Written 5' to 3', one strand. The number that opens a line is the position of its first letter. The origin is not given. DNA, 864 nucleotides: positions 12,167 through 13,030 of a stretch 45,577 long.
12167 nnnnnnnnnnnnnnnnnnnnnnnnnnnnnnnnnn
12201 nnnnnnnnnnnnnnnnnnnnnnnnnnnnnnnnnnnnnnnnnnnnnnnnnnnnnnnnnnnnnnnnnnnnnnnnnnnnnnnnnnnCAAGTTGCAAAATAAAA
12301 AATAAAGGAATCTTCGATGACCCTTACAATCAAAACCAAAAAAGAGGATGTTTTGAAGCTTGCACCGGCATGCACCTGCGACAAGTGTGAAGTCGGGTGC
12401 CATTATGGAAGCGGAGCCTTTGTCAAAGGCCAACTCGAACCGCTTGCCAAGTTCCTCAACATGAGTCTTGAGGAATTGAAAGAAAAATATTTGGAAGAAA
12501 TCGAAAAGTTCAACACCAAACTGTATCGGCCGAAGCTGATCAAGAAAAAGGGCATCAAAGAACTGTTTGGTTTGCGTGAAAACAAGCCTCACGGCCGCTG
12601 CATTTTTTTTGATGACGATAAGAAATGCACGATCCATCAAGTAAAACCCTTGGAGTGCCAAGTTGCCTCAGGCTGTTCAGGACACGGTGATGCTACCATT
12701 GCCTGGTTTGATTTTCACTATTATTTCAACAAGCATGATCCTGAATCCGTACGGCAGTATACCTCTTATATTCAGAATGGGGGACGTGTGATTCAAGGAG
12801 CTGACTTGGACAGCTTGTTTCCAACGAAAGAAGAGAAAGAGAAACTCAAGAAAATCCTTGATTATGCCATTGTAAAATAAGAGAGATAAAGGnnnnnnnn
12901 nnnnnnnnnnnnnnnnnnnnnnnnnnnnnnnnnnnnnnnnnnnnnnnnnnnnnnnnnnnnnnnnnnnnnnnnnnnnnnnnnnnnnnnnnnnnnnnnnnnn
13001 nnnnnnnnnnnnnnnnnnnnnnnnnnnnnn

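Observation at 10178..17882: Hsp70 operon expanded with nucleotide-signalling genes and flanked by an alarmone synthetase: a candidate integrated stress module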

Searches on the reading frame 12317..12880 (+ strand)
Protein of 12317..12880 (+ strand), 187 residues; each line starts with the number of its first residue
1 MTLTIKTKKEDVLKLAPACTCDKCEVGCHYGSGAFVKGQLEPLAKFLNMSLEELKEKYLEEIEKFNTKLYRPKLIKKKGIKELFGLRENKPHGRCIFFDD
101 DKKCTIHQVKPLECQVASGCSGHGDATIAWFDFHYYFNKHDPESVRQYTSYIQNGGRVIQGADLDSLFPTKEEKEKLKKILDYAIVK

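Call 3: search_protein_families(library=pfam, proteins=[window:12317-12880:+], max_evalue=0.01)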
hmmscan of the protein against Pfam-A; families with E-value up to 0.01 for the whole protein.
window:12317-12880:+ (187 aa): 1 family
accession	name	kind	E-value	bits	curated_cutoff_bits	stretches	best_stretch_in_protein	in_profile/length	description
PF03692.20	CxxCxxCC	-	4.9e-06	27.6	23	1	21-117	2-69/85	Putative zinc- or iron-chelating domain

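Call 4: search_protein_families(library=ncbifam, proteins=[window:12317-12880:+], max_evalue=0.01)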
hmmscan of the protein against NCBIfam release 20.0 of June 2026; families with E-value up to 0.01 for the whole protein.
window:12317-12880:+ (187 aa): 0 families

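Call 43: search_protein_families(library=padloc, proteins=[window:12317-12880:+], max_evalue=0.01)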
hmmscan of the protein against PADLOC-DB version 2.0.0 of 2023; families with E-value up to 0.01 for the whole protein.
window:12317-12880:+ (187 aa): 0 families

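Call 49: find_homologous_proteins(query=window:12317-12880:+, max_evalue=0.00001)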
Query window:12317-12880:+ (187 aa): 46 proteins with E <= 0.00001 among 314 candidates.
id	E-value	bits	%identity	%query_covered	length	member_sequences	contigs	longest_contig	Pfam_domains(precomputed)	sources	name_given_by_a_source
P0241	5.0e-117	406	93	100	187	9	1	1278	PF03692.21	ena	-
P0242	8.8e-93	327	75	100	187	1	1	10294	-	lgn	-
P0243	6.3e-57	210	52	99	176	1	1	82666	PF03692.21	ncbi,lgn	-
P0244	1.7e-51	193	49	99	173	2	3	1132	PF03692.21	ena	-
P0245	1.8e-51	193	50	99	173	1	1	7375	PF03692.21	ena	-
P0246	4.3e-49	185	50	99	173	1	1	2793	PF03692.21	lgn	-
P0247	4.4e-49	185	50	99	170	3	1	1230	-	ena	-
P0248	1.8e-48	183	49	99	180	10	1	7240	PF03692.21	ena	-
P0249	5.1e-48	181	48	99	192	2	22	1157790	PF03692.21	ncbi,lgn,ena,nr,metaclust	ncbi:TPA: hypothetical protein HA239_03360 [Candidatus Woesearchaeota archaeon]|nr:hypothetical prot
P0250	1.7e-47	180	49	97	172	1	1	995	PF03692.21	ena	-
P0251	1.9e-47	180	48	97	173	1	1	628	PF03692.21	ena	-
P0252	9.9e-47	177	48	95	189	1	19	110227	PF03692.21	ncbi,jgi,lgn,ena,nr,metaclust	ncbi:hypothetical protein HOD20_00620 [archaeon]|jgi:Fe-S-cluster containining protein|nr:hypothetic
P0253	3.3e-46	175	47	95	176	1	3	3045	PF03692.21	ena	-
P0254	4.9e-46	175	49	95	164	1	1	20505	PF03692.21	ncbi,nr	ncbi:YkgJ family cysteine cluster protein, partial [Candidatus Woesearchaeota archaeon]|nr:YkgJ fami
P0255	5.0e-46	175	48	97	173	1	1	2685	PF03692.21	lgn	-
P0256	7.2e-46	174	44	99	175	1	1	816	PF03692.21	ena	-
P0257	1.6e-45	173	47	97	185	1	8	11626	PF03692.21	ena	-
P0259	2.3e-45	173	48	90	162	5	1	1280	PF03692.21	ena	-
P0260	3.6e-45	172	49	95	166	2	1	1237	PF03692.21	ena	-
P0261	4.3e-45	172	47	97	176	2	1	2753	PF03692.21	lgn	-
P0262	6.5e-44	168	46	97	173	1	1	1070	PF03692.21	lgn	-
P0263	6.7e-44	168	46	97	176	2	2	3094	PF03692.21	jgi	-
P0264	3.2e-42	162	46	97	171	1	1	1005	PF03692.21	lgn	-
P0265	8.5e-42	161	46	99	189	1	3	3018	PF03692.21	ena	-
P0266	9.4e-40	154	46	97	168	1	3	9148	PF03692.21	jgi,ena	-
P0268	2.8e-39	153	46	86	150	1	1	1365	PF03692.21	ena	-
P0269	2.9e-39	153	44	99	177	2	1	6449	PF03692.21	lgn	-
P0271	1.1e-38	151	45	88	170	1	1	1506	PF03692.21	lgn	-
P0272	3.3e-38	149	42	100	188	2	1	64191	PF03692.21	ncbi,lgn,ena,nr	ncbi:hypothetical protein COV19_07000 [Candidatus Woesearchaeota archaeon CG10_big_fil_rev_8_21_14_0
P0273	6.7e-38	148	43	100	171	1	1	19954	PF03692.21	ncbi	-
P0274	1.2e-37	148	43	100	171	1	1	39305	PF03692.21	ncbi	ncbi:YkgJ family cysteine cluster protein [Nanoarchaeota archaeon]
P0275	1.8e-37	147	48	81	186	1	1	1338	PF03692.21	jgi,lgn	jgi:Fe-S-cluster containining protein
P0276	7.6e-36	142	43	98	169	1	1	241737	PF03692.21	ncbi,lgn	-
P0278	1.2e-35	141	45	97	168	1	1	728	PF03692.21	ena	-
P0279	2.0e-35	140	43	93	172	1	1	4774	PF03692.21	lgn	-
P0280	2.3e-35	140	45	100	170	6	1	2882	PF03692.21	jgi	-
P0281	4.8e-35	139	41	100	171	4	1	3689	PF03692.21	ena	-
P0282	1.1e-33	135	43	99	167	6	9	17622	PF03692.21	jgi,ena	-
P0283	3.0e-33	133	42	100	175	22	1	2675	PF03692.21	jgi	jgi:Fe-S-cluster containining protein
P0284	1.1e-32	131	43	100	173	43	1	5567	PF03692.21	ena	-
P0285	5.7e-30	123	40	89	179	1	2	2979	PF03692.21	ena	-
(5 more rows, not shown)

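Call 50: find_encoding_contigs(protein=P0243, flank=9000, max_places=1)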
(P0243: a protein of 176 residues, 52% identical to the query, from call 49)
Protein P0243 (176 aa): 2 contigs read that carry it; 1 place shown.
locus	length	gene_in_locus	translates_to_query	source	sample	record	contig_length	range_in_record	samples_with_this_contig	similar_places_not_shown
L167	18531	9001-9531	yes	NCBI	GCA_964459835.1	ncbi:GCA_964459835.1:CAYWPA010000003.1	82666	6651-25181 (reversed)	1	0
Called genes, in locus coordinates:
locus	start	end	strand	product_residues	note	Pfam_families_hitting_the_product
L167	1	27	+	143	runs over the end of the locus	PF00583:Acetyltransf_1, PF13673:Acetyltransf_10, PF13508:Acetyltransf_7, PF08445:FR47 (weak)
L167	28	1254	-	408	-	PF03193:RsgA_GTPase (faint), PF00009:GTP_EFTU, PF03144:GTP_EFTU_D2 (weak), PF09173:eIF2_C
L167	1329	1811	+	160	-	PF06271:RDD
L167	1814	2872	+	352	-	PF00753:Lactamase_B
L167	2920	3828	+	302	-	PF25145:NfeD1b_N, PF01343:Peptidase_S49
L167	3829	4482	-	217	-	PF00702:Hydrolase, PF12710:HAD, PF13344:Hydrolase_6 (faint), PF13419:HAD_2, PF13242:Hydrolase_like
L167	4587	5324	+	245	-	-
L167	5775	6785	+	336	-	PF00723:Glyco_hydro_15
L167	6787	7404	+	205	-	-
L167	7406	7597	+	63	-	-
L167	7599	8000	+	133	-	-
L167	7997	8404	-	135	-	PF01022:HTH_5 (weak), PF13412:HTH_24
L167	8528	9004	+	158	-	PF01025:GrpE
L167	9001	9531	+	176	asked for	PF03692:CxxCxxCC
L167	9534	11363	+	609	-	PF00012:HSP70, PF06723:MreB_Mbl, PF00012:HSP70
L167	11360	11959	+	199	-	-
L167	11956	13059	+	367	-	PF00226:DnaJ, PF01556:DnaJ_C, PF00684:DnaJ_CXXCXGXG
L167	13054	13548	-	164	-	PF01467:CTP_transf_like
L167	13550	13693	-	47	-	PF21349:RUBY_RBDX (weak)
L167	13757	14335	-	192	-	PF00827:Ribosomal_L15e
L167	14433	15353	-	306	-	PF01758:SBF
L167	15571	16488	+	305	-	PF00890:FAD_binding_2 (faint), PF01134:GIDA (faint), PF01266:DAO (faint), PF03486:HI0933_like (faint), PF07992:Pyr_redox_2, PF12831:FAD_oxidored (faint), PF13738:Pyr_redox_3, PF00070:Pyr_redox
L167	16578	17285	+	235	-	-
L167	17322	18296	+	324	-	PF10432:bact-PGI_C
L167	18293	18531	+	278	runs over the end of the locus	PF00480:ROK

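Call 51: find_encoding_contigs(protein=P0249, flank=9000, max_places=1)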
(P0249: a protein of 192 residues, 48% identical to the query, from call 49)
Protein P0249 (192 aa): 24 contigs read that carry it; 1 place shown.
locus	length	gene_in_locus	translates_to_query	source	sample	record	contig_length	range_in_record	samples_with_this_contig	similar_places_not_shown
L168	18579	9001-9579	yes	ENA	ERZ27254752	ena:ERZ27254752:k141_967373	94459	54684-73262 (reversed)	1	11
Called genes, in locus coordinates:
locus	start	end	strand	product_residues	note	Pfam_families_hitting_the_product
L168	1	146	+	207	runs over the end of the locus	-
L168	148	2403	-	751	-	PF00133:tRNA-synt_1, PF01406:tRNA-synt_1e (weak), PF09334:tRNA-synt_1g, PF01406:tRNA-synt_1e (weak), PF01921:tRNA-synt_1f (weak), PF08264:Anticodon_1 (weak), PF19303:Anticodon_3, PF01588:tRNA_bind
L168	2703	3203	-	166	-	-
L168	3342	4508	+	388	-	PF04909:Amidohydro_2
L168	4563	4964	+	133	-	-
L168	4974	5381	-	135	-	PF01022:HTH_5, PF12840:HTH_20 (weak), PF13412:HTH_24, PF01978:TrmB (faint)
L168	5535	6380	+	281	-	PF05569:Peptidase_M56 (weak), PF01435:Peptidase_M48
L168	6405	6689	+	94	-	PF00166:Cpn10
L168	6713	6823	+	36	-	-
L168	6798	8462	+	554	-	PF00118:Cpn60_TCP1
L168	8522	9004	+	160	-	PF01025:GrpE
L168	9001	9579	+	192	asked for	PF03692:CxxCxxCC (weak)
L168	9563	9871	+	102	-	-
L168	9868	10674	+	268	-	PF00459:Inositol_P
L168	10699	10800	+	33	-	-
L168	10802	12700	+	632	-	PF00012:HSP70, PF06723:MreB_Mbl, PF00012:HSP70, PF21523:ParM_N (faint)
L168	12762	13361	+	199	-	PF00485:PRK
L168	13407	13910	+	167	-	PF00293:NUDIX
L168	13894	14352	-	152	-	PF01641:SelR, PF24046:At4g08330 (faint)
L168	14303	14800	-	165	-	PF00186:DHFR_1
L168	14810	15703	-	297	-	PF00303:Thymidylat_synt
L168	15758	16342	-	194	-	PF01923:Cob_adeno_trans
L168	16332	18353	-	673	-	PF03477:ATP-cone, PF00317:Ribonuc_red_lgN, PF02867:Ribonuc_red_lgC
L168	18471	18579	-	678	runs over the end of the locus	PF00317:Ribonuc_red_lgN, PF02867:Ribonuc_red_lgC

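Call 52: find_encoding_contigs(protein=P0252, flank=9000, max_places=1)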
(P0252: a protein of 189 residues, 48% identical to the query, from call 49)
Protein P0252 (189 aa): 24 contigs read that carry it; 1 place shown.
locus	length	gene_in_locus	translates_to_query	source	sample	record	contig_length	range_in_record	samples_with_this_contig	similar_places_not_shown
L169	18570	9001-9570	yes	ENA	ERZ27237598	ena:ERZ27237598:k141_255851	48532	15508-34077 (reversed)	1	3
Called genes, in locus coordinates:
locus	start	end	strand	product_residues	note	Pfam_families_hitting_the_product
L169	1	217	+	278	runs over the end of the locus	PF01656:CbiA, PF02374:ArsA_ATPase (faint), PF10609:ParA, PF13614:AAA_31, PF00037:Fer4 (weak), PF13187:Fer4_9 (weak), PF13237:Fer4_10 (weak), PF14697:Fer4_21 (weak), +5 more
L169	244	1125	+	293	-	PF01656:CbiA, PF02374:ArsA_ATPase (weak), PF10609:ParA, PF13614:AAA_31 (weak), PF00037:Fer4 (weak), PF12838:Fer4_7 (weak), PF13237:Fer4_10 (weak), PF14697:Fer4_21, +3 more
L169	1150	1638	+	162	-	PF24034:DUF7343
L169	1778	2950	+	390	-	PF00462:Glutaredoxin (faint)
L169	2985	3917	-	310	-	PF01266:DAO (faint), PF01946:Thi4 (faint), PF03486:HI0933_like (faint), PF07992:Pyr_redox_2, PF13738:Pyr_redox_3, PF00070:Pyr_redox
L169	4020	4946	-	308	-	-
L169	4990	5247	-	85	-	-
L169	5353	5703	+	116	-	-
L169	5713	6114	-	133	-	PF01022:HTH_5 (faint), PF13412:HTH_24 (weak)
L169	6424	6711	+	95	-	PF00166:Cpn10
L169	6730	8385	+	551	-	-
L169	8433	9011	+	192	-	PF01025:GrpE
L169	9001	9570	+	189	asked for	PF03692:CxxCxxCC (weak)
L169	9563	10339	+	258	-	PF00459:Inositol_P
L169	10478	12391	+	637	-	-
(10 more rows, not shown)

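Call 54: find_encoding_contigs(protein=P0272, flank=9000, max_places=1)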
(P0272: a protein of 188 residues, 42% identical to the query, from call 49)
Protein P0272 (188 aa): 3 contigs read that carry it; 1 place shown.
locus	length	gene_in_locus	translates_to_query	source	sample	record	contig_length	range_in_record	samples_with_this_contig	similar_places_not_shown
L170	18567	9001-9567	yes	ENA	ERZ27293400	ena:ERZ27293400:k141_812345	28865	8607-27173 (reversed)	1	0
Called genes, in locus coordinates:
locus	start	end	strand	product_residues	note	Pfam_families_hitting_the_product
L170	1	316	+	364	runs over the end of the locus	PF04041:Glyco_hydro_130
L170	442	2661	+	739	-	PF00534:Glycos_transf_1, PF13692:Glyco_trans_1_4, PF07470:Glyco_hydro_88 (faint)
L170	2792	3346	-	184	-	PF01797:Y1_Tnp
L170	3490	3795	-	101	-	PF13384:HTH_23 (weak), PF13518:HTH_28, PF13551:HTH_29 (weak)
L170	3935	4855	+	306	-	PF01972:SDH_protease, PF00574:CLP_protease (faint), PF25145:NfeD1b_N, PF01343:Peptidase_S49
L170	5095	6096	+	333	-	-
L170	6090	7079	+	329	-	PF00723:Glyco_hydro_15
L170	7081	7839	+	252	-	-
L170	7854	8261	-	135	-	PF08279:HTH_11 (weak), PF13412:HTH_24 (weak), PF09339:HTH_IclR (weak)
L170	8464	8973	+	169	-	PF01025:GrpE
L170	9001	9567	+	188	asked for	PF03692:CxxCxxCC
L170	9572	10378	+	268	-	PF00459:Inositol_P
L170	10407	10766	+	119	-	PF11950:DUF3467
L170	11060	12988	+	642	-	PF00012:HSP70, PF06723:MreB_Mbl, PF02782:FGGY_C (weak)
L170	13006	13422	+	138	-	PF03819:MazG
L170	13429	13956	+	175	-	PF01966:HD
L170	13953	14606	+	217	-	PF00702:Hydrolase, PF13419:HAD_2, PF13242:Hydrolase_like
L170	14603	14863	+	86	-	PF01817:CM_2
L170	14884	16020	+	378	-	PF00226:DnaJ, PF01556:DnaJ_C, PF00684:DnaJ_CXXCXGXG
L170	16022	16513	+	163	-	PF00072:Response_reg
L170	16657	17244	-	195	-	PF01467:CTP_transf_like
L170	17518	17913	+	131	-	-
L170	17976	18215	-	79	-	-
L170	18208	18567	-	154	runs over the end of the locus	PF00254:FKBP_C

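Call 55: find_encoding_contigs(protein=P0274, flank=9000, max_places=1)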
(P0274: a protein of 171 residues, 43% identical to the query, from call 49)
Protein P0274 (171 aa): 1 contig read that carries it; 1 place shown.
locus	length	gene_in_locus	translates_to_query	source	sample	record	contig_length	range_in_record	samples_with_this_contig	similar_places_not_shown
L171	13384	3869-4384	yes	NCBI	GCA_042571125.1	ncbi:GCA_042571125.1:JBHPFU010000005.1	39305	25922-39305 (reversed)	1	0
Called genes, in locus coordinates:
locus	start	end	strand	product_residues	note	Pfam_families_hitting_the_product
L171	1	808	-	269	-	PF02127:Peptidase_M18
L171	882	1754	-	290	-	PF00480:ROK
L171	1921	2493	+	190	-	PF00827:Ribosomal_L15e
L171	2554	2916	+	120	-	-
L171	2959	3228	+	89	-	-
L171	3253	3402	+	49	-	-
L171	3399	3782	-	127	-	-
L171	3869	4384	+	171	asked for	PF03692:CxxCxxCC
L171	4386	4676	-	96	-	-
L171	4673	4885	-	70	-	-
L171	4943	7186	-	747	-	-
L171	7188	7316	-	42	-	-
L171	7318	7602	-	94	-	-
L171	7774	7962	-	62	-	-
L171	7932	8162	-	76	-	-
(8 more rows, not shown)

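Call 56: find_encoding_contigs(protein=P0276, flank=9000, max_places=1)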
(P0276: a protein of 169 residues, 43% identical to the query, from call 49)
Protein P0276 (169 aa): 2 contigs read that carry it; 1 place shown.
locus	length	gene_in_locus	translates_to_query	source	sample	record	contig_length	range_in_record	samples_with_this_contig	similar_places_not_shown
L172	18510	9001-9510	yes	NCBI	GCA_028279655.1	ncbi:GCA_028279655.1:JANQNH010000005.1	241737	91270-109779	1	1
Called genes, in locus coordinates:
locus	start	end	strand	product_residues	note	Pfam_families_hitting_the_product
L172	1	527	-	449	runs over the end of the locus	PF10509:GalKase_gal_bdg, PF00288:GHMP_kinases_N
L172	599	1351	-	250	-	-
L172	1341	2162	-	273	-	-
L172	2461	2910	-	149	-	-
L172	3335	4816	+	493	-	-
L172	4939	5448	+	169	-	PF00827:Ribosomal_L15e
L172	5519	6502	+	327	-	-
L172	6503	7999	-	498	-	-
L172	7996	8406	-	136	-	PF12840:HTH_20 (weak), PF13545:HTH_Crp_2 (weak), PF01022:HTH_5 (weak), PF08279:HTH_11 (weak), PF13412:HTH_24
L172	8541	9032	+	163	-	PF01025:GrpE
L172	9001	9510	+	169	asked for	PF03692:CxxCxxCC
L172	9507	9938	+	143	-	PF00293:NUDIX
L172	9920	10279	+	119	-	PF11950:DUF3467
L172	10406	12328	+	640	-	PF00012:HSP70, PF06723:MreB_Mbl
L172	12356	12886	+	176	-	PF02525:Flavodoxin_2, PF03358:FMN_red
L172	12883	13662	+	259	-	PF01209:Ubie_methyltran, PF05148:Methyltransf_8 (weak), PF13489:Methyltransf_23, PF13847:Methyltransf_31, PF08241:Methyltransf_11, PF08242:Methyltransf_12, PF13649:Methyltransf_25, PF20922:Anamorsin_N (weak)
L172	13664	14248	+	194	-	PF01966:HD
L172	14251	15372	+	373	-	PF00226:DnaJ, PF01556:DnaJ_C, PF00684:DnaJ_CXXCXGXG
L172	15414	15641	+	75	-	-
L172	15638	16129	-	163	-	PF01467:CTP_transf_like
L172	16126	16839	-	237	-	PF02540:NAD_synthase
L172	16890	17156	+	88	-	-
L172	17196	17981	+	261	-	PF04536:TPM_phosphatase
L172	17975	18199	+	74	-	PF13453:Zn_ribbon_TFIIB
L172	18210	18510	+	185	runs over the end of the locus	PF04011:LemA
